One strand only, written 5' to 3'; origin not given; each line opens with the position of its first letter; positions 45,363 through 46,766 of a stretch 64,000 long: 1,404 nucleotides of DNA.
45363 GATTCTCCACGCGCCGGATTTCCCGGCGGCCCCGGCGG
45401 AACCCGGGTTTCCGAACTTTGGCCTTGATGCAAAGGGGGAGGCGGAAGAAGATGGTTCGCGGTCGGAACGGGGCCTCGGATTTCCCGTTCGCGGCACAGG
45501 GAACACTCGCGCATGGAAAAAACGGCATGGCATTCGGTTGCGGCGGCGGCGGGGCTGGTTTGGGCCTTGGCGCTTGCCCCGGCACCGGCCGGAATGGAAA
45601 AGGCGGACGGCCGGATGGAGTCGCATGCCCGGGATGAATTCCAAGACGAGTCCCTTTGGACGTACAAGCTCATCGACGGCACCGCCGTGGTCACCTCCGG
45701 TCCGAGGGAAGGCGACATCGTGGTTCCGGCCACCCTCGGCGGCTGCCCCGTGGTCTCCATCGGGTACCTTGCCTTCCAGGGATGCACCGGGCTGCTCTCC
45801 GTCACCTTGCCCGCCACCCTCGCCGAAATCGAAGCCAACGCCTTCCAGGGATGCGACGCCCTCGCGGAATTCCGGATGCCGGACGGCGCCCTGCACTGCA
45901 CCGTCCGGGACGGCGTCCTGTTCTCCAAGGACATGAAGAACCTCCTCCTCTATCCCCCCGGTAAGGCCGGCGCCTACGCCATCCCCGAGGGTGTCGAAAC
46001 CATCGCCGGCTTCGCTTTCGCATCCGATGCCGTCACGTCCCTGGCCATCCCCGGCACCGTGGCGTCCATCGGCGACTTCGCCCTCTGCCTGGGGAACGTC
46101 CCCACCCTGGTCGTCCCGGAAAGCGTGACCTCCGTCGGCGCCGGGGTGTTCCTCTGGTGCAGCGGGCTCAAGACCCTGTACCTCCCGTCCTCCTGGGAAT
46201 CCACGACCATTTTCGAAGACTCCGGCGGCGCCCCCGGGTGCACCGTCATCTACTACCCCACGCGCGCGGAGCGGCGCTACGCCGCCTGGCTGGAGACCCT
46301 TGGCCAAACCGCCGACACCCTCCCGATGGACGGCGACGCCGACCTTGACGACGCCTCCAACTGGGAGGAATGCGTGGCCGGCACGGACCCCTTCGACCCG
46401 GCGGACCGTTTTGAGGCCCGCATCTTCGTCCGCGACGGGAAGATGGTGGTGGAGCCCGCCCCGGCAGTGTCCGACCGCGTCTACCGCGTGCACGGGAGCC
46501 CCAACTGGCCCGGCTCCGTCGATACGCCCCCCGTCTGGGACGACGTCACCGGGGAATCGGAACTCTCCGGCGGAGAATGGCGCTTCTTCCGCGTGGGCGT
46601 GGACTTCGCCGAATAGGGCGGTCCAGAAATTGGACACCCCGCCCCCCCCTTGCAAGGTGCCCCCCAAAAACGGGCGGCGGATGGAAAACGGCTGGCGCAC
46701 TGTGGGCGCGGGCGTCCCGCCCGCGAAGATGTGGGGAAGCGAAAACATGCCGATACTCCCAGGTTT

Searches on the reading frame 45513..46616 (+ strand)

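Call 3: search_protein_families(library=pfam, max_evalue=1, proteins=[window:45513-46616:+])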
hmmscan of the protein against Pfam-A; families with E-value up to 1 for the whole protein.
window:45513-46616:+ (367 aa): 1 family
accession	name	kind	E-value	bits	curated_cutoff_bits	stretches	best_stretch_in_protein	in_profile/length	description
PF13306.12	LRR_5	-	3.1e-18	66.3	27.7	2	156-230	17-92/127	BspA type Leucine rich repeat region (6 copies)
